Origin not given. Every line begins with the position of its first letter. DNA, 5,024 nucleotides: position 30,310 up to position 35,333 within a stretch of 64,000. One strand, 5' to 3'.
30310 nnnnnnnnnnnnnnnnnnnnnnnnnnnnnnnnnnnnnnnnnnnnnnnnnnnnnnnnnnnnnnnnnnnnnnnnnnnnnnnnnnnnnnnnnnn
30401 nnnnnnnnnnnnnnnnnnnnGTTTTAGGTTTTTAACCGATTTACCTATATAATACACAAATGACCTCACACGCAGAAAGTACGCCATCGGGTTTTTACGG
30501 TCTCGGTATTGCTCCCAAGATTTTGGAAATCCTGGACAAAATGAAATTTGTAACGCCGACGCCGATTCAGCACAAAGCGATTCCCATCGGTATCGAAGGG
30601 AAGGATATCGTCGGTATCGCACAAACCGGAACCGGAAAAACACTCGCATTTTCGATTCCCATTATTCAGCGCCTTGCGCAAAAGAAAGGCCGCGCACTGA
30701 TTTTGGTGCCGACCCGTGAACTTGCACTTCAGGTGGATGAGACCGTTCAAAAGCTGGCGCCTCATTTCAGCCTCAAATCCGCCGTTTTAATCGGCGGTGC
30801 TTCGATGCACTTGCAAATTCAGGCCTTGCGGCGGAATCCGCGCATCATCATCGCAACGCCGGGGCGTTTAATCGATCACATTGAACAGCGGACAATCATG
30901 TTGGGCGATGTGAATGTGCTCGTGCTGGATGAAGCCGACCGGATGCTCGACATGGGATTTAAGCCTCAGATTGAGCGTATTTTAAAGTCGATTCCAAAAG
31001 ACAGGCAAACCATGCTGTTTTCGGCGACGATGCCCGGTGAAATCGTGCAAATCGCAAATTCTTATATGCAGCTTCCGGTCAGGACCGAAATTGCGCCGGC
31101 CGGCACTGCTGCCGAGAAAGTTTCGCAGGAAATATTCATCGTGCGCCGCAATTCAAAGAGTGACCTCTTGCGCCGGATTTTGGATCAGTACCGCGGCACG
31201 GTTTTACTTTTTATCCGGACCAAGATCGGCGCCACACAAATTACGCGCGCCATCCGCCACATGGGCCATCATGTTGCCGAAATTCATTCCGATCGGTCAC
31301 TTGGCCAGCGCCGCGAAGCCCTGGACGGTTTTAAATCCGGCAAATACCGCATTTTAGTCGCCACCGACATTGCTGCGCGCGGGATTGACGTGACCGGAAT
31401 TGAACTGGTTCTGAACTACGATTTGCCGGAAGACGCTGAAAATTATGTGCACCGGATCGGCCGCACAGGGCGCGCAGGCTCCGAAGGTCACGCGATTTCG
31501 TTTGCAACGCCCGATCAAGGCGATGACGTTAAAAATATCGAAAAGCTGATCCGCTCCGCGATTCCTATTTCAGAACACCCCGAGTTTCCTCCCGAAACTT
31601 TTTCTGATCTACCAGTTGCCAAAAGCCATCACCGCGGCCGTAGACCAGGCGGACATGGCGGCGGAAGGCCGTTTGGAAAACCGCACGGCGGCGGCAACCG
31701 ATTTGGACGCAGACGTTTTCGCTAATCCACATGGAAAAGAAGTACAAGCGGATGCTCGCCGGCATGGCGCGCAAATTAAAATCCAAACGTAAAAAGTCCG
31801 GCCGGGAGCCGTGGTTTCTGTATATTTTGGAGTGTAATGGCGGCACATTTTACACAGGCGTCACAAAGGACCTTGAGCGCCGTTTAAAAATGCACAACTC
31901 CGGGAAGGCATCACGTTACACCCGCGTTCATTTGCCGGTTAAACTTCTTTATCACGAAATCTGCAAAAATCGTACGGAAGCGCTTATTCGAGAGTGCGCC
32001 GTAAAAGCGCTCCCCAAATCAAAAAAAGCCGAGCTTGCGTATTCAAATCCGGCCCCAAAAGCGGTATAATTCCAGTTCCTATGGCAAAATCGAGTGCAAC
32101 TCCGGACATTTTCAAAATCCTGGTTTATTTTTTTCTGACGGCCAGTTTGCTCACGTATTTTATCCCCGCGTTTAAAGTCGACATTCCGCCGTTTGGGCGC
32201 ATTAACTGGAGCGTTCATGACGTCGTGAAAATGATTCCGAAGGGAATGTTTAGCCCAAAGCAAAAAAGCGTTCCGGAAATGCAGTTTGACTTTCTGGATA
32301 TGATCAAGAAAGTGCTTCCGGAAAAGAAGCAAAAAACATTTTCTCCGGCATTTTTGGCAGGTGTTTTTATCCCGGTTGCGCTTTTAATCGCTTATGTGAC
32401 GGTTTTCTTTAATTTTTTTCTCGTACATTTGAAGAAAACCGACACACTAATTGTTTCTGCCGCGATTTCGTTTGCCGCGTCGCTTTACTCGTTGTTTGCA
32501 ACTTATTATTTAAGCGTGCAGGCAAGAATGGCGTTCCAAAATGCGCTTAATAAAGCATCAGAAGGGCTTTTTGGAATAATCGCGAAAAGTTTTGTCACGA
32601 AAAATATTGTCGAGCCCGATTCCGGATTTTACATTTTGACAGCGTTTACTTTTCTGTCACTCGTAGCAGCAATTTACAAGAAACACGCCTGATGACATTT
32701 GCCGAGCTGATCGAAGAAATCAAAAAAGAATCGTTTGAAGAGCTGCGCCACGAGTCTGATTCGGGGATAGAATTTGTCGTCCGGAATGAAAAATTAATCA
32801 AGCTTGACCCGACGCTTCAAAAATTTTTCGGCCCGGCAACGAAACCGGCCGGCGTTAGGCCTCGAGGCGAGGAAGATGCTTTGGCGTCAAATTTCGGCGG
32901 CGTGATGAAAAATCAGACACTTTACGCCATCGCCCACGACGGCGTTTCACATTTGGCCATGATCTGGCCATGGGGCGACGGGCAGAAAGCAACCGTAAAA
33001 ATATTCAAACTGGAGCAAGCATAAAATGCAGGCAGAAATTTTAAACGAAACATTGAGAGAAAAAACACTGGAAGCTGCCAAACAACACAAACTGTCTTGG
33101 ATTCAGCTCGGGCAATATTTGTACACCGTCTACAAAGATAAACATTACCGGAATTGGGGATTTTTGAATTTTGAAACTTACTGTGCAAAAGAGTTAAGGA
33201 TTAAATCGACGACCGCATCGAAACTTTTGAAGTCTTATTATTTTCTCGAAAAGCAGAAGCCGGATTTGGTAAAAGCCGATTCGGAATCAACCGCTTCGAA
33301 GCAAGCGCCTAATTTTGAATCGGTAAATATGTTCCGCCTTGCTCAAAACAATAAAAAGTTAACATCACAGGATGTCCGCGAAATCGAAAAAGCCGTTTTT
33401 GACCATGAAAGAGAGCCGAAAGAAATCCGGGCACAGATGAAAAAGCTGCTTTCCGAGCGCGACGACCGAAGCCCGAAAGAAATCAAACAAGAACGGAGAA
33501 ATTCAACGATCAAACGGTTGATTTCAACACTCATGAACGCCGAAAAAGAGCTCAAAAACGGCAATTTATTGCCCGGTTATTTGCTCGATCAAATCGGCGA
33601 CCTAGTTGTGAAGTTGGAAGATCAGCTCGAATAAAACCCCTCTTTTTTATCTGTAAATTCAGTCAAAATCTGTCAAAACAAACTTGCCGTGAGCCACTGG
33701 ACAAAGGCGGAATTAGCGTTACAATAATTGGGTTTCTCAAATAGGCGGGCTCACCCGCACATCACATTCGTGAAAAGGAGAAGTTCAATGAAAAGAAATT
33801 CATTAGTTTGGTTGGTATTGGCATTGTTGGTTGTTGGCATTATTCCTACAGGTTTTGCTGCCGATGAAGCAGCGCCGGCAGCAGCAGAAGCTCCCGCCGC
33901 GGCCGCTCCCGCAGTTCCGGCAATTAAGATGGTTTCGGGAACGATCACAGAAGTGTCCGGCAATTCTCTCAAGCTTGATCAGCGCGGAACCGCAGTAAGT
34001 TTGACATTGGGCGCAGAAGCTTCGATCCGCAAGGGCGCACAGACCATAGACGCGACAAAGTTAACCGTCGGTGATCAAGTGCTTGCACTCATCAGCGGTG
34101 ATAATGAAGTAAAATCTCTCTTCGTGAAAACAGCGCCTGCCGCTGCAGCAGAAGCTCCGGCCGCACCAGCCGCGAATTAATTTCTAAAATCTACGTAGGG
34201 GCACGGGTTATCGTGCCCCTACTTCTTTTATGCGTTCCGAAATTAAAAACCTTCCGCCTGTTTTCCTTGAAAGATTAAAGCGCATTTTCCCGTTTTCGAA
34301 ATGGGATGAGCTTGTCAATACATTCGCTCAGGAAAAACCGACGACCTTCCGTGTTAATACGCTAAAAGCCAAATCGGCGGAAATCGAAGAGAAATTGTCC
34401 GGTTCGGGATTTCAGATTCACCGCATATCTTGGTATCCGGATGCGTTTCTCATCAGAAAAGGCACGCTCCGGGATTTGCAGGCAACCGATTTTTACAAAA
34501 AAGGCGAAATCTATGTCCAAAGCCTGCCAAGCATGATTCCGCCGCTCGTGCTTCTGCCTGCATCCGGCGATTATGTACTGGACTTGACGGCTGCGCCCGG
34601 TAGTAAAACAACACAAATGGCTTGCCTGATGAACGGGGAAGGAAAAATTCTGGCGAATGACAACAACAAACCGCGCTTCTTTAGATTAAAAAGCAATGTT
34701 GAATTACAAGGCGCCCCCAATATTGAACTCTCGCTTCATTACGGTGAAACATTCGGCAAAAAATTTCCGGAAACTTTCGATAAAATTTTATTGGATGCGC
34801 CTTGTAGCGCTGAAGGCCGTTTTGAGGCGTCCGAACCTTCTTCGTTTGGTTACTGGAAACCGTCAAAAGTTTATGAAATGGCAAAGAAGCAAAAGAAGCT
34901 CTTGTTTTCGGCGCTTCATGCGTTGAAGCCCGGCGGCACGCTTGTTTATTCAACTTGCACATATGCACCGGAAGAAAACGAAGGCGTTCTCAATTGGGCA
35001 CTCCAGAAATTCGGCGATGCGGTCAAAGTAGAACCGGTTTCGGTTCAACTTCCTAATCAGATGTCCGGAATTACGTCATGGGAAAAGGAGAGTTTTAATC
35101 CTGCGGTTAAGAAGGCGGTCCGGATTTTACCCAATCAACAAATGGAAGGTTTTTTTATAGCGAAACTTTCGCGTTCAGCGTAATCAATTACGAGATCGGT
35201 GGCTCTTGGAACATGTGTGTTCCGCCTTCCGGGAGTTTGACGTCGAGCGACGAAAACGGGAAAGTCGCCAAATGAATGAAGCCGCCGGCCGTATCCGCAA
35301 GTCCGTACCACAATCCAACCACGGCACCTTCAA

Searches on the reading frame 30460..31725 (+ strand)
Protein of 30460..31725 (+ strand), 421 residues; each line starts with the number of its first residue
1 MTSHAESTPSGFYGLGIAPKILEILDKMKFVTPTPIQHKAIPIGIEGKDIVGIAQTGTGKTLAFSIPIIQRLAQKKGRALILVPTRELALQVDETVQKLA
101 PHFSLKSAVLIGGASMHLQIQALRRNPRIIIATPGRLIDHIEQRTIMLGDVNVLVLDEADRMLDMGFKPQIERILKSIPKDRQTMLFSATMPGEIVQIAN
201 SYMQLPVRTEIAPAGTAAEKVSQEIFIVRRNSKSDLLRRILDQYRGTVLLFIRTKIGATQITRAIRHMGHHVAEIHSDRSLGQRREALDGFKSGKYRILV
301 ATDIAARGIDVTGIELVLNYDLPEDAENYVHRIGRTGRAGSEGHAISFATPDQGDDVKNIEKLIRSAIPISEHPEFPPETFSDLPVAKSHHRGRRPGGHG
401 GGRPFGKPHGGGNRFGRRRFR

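Call 22: search_protein_families(library=ncbifam, proteins=[window:30460-31725:+], max_evalue=0.00001)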
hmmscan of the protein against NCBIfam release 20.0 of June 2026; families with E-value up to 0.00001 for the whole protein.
window:30460-31725:+ (421 aa): 32 families (the best 25 are shown)
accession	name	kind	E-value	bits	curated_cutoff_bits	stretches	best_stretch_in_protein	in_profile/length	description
NF053631.1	RNA_helic_CshA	equivalog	3.7e-122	408.3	646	1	12-374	1-366/434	degradosome RNA helicase CshA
NF053711.1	RNA_heli_RhlE1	exception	5e-108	361.6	750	1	12-380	3-379/434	RNA helicase RhlE1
NF007882.0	PRK10590.1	equivalog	5.4e-108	361.9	743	1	12-402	3-402/456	ATP-dependent RNA helicase RhlE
NF008744.0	PRK11776.1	equivalog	4.4e-107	358.5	524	1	11-375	5-372/460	ATP-dependent RNA helicase DbpA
NF053710.1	RNA_heli_RhlE2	exception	1.5e-102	344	925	1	12-380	3-384/635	RNA helicase RhlE2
NF053636.1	DDHlcsCsdAPsy1082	equivalog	3.2e-98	329.5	890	1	12-410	5-409/512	DEAD/DEAH box helicase CsdA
NF008642.0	PRK11634.1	equivalog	6.1e-95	318.9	989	1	11-375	7-375/628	DEAD/DEAH family ATP-dependent RNA helicase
NF008394.0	PRK11192.1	equivalog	6.8e-93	311.9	507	1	12-365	5-367/441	ATP-dependent RNA helicase SrmB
NF003419.0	PRK04837.1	equivalog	2.6e-91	306.5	588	1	10-394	9-403/424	ATP-dependent RNA helicase RhlB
NF002340.1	PRK01297.1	equivalog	1e-89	301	564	1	11-365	2-369/372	ATP-dependent RNA helicase RhlB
NF003390.0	PRK04537.1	equivalog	7.7e-83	279.5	732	1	12-371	11-383/572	ATP-dependent RNA helicase RhlB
NF010337.0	PRK13766.1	equivalog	2e-22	79.1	610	2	53-161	36-143/781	Hef nuclease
TIGR00614.1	recQ_fam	subfamily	2e-16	59.8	219.8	1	34-363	13-341/470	RecQ family ATP-dependent DNA helicase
TIGR04121.1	DEXH_lig_assoc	equivalog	2e-16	58.9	850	1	32-340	13-347/804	ligase-associated DNA damage response DEXH box helicase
TIGR01389.1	recQ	equivalog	3.3e-16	58.8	640.2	1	36-349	17-328/591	DNA helicase RecQ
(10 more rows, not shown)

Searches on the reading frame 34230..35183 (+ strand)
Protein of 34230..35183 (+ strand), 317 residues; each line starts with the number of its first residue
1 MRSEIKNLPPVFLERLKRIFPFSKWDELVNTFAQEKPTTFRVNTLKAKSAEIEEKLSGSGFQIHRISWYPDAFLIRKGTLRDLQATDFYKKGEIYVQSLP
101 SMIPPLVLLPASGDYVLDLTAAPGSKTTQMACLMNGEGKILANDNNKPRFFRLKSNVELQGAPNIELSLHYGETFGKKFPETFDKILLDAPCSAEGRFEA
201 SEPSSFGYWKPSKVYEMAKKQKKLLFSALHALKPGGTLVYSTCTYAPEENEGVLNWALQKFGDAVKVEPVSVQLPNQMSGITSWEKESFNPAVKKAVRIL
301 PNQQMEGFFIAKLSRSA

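Call 72: search_protein_families(library=ncbifam, proteins=[window:34230-35183:+], max_evalue=0.001)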
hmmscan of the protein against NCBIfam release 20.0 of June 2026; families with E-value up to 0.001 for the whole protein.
window:34230-35183:+ (317 aa): 9 families
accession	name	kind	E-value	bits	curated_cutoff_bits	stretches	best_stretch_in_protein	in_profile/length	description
TIGR00446.1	nop2p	subfamily_domain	1e-65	221.6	210.45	1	41-314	2-263/264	NOL1/NOP2/sun family putative RNA methylase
NF008898.0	PRK11933.1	equivalog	1.3e-64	218.5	588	1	4-315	4-310/480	16S rRNA (cytosine(1407)-C(5))-methyltransferase RsmF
NF040814.1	tRNA_cyt_mtase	equivalog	2.7e-61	207.3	550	1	4-314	4-303/305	tRNA (cytosine(49)-C(5))-methyltransferase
NF011494.0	PRK14902.1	equivalog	4.5e-55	187.2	319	1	8-316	149-443/444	16S rRNA (cytosine(967)-C(5))-methyltransferase RsmB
NF011493.0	PRK14901.1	equivalog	4.9e-49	167.3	540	1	7-316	150-446/447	16S rRNA (cytosine(967)-C(5))-methyltransferase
NF041567.1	mtaseRsmF_Thermus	equivalog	5.5e-48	163.6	690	1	33-315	17-290/443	16S rRNA (cytosine(1407)-C(5))-methyltransferase RsmF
TIGR00563.1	rsmB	equivalog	9.2e-45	153.5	269.05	1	9-315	145-435/437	16S rRNA (cytosine(967)-C(5))-methyltransferase RsmB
NF008149.0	PRK10901.1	equivalog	1.9e-37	129.2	375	1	7-316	149-433/434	16S rRNA (cytosine(967)-C(5))-methyltransferase RsmB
NF011495.0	PRK14903.1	equivalog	1.4e-29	103.3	503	1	16-256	142-381/431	16S rRNA (cytosine(967)-C(5))-methyltransferase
